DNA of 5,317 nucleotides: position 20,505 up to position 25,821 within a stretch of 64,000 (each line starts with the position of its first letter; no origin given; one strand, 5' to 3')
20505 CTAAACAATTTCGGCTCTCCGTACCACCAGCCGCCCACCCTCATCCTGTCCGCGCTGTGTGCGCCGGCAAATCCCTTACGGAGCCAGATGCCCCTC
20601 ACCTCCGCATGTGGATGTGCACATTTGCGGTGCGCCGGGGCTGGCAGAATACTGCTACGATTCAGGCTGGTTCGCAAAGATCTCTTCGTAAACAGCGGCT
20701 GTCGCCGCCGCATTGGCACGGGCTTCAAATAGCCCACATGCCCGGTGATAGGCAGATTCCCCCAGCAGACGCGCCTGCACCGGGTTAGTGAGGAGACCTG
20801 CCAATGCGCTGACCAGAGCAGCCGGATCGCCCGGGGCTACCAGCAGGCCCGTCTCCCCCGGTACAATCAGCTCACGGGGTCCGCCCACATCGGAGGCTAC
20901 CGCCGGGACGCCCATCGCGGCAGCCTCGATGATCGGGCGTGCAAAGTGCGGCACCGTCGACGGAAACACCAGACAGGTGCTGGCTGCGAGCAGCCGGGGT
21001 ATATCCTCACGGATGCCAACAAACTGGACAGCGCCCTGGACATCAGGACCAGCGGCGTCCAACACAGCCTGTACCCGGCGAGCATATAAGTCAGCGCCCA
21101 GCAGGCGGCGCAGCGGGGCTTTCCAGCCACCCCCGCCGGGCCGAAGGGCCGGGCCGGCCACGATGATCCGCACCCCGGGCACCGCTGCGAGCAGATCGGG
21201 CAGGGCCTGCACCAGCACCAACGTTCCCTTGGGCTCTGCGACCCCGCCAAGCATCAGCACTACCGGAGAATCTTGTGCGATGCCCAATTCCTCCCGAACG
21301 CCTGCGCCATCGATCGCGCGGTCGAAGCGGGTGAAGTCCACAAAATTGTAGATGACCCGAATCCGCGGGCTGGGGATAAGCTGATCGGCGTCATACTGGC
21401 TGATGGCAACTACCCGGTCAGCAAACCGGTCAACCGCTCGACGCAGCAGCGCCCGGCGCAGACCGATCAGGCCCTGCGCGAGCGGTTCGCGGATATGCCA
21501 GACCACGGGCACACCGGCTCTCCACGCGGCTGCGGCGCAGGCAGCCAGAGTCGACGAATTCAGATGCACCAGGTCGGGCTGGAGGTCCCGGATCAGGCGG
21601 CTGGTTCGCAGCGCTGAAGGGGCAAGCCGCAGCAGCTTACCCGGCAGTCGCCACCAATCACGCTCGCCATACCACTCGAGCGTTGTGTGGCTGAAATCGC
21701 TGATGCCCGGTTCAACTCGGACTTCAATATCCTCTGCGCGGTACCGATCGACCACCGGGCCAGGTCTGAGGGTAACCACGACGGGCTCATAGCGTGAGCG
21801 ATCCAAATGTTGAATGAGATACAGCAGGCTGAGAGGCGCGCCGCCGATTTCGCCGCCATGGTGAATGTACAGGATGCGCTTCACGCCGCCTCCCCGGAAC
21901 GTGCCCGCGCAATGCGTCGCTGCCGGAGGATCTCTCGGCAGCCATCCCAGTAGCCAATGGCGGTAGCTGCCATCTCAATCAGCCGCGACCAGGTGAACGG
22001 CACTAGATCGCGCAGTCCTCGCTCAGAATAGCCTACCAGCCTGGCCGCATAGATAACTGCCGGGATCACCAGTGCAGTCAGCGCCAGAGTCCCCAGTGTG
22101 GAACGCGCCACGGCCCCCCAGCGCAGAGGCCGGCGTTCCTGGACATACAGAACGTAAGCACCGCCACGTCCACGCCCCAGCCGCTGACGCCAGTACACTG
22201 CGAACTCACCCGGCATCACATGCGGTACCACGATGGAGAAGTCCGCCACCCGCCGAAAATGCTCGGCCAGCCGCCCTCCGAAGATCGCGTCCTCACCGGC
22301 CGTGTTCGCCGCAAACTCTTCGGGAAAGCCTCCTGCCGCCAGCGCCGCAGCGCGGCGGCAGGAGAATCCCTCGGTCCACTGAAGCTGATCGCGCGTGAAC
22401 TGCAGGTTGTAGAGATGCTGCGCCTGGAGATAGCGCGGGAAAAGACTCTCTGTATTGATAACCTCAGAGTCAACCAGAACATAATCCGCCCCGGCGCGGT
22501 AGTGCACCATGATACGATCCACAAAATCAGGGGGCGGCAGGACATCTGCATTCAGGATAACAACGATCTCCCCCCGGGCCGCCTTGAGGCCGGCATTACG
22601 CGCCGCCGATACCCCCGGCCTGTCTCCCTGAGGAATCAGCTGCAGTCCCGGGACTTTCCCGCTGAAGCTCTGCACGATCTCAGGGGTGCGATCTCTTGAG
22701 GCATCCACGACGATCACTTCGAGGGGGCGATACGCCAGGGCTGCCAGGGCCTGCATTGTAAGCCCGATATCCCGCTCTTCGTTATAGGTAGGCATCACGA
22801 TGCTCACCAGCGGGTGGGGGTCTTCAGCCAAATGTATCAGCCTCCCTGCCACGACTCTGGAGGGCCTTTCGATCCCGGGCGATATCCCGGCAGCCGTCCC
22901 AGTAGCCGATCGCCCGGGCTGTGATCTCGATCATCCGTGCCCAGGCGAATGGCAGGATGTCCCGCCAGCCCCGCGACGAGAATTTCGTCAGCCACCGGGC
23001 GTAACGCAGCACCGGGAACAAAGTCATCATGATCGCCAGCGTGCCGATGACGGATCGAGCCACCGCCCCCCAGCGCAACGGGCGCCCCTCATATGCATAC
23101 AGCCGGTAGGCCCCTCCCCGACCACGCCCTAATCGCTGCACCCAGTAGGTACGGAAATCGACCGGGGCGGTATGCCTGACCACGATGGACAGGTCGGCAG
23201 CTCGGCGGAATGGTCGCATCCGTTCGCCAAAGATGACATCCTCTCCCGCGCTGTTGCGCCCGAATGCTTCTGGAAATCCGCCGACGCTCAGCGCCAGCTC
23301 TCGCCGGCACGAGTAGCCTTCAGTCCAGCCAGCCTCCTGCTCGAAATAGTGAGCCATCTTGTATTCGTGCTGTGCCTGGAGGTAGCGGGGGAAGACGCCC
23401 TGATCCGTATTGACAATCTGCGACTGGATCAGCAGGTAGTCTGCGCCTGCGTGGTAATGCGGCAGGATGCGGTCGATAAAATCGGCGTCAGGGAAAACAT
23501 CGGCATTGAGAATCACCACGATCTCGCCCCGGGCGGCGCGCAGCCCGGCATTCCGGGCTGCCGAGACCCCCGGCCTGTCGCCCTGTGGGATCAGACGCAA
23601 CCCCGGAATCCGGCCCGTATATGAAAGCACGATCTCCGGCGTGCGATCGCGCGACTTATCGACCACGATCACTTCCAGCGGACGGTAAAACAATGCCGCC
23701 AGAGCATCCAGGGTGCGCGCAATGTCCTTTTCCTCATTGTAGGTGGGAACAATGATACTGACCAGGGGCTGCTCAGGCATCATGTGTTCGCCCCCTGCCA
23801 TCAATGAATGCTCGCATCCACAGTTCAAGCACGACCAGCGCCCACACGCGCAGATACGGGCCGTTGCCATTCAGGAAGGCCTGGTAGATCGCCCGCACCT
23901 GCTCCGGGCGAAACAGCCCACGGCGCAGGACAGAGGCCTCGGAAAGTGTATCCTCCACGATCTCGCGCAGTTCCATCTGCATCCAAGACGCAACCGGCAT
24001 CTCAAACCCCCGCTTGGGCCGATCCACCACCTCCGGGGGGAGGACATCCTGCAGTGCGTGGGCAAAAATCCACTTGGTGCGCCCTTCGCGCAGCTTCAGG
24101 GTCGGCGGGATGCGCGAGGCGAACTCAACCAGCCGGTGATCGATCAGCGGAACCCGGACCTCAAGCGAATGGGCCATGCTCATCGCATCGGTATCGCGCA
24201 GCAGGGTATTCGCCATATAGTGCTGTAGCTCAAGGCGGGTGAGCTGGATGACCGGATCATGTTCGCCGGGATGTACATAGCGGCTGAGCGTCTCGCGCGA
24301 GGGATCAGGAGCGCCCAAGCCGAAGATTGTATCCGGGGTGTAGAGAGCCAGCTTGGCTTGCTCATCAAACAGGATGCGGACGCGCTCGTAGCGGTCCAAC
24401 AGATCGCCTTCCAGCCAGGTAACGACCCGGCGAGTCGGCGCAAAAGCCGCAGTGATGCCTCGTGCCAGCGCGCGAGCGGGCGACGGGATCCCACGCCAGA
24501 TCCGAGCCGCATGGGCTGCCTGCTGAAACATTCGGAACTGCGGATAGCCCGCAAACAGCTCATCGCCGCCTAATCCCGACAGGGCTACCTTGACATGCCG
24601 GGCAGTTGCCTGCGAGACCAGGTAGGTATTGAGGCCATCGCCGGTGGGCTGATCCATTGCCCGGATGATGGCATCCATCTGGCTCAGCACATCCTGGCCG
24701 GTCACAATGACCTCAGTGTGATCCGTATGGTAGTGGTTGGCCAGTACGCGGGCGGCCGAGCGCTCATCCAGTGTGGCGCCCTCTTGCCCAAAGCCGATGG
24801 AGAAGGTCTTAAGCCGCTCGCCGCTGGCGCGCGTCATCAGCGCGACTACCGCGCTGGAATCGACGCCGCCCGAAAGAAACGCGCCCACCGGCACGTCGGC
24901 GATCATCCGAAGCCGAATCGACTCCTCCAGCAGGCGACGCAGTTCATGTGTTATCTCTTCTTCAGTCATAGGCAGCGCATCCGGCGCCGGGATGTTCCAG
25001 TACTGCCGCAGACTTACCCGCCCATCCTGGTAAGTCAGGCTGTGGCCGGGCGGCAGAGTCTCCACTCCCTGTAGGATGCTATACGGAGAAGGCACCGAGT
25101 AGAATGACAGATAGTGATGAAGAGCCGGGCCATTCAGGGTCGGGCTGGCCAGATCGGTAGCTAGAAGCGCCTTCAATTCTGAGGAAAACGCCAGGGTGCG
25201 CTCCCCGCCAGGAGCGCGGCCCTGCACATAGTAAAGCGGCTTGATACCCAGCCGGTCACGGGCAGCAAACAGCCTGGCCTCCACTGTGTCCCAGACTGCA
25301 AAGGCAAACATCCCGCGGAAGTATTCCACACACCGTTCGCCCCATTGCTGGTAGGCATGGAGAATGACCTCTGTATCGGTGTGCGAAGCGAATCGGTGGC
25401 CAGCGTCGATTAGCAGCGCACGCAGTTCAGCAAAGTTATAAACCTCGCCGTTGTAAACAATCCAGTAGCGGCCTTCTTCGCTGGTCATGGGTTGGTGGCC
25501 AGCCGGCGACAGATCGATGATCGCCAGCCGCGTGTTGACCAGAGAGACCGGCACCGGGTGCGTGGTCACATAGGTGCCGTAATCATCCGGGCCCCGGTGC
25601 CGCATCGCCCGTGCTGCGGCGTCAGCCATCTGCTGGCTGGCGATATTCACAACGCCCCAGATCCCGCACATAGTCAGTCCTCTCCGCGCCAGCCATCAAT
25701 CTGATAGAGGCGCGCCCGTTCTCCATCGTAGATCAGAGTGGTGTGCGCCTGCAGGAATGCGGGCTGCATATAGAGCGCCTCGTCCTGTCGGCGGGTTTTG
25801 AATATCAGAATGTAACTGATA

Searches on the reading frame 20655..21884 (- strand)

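Call 43: search_protein_families(library=pfam, proteins=[window:20655-21884:-], max_evalue=0.00001)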
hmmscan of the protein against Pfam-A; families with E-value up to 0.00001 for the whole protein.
window:20655-21884:- (409 aa): 4 families
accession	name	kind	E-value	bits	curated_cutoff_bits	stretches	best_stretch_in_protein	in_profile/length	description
PF00534.26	Glycos_transf_1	-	2.1e-26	92.9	26.4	1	197-380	6-171/172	Glycosyl transferases group 1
PF13692.12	Glyco_trans_1_4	-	6e-26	91.8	27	1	207-367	2-142/142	Glycosyl transferases group 1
PF13439.12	Glyco_transf_4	-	4.7e-21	76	28.5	1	13-185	1-169/170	Glycosyltransferase Family 4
PF13579.12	Glyco_trans_4_4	-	4e-16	60.2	29.7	1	14-180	1-157/158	Glycosyl transferase 4-like domain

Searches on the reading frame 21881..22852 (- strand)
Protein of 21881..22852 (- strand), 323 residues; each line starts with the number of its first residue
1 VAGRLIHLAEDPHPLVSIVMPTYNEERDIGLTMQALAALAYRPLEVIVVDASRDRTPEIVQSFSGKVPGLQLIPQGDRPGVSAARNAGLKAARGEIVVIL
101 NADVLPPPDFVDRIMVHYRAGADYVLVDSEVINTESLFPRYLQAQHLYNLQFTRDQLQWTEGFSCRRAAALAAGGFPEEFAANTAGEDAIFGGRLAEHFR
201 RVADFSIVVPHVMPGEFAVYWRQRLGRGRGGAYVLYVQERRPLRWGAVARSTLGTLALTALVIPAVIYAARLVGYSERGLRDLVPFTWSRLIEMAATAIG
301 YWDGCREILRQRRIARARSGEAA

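Call 43: search_protein_families(library=pfam, proteins=[window:21881-22852:-], max_evalue=0.00001)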
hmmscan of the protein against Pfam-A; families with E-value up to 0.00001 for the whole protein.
window:21881-22852:- (323 aa): 2 families
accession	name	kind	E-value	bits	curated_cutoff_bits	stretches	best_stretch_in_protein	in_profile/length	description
PF00535.33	Glycos_transf_2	-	1.8e-26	93.5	23.3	1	17-163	1-151/168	Glycosyl transferase family 2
PF13641.12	Glyco_tranf_2_3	-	3.5e-12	47.3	27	1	14-224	2-224/230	Glycosyltransferase like family 2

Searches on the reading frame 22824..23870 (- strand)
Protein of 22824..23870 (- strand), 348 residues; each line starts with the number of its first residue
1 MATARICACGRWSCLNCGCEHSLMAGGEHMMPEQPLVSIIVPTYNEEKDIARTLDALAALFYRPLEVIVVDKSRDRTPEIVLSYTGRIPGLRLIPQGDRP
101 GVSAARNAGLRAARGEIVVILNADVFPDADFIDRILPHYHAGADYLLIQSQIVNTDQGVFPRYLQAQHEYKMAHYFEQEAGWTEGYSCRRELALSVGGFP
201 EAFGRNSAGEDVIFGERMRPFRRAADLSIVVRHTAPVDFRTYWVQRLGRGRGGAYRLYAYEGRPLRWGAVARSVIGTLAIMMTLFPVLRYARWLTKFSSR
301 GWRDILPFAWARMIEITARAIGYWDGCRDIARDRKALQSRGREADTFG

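Call 43: search_protein_families(library=pfam, proteins=[window:22824-23870:-], max_evalue=0.00001)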
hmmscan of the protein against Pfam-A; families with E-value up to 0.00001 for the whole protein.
window:22824-23870:- (348 aa): 2 families
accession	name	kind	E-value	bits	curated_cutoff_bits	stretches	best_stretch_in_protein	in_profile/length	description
PF00535.33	Glycos_transf_2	-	1.9e-28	99.9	23.3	1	38-172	1-136/168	Glycosyl transferase family 2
PF13641.12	Glyco_tranf_2_3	-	5.2e-12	46.7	27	1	35-168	2-136/230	Glycosyltransferase like family 2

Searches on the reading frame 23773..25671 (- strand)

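Call 43: search_protein_families(library=pfam, proteins=[window:23773-25671:-], max_evalue=0.00001)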
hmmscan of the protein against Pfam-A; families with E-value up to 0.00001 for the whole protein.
window:23773-25671:- (632 aa): 3 families
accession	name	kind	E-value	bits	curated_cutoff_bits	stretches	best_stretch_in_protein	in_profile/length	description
PF00733.27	Asn_synthase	-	1.9e-96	324.3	21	1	243-620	1-354/354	Asparagine synthase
PF13537.11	GATase_7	-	2.8e-47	160.2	25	1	47-171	2-123/123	Glutamine amidotransferase domain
PF13522.11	GATase_6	-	1.7e-42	145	27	1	28-165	1-130/130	Glutamine amidotransferase domain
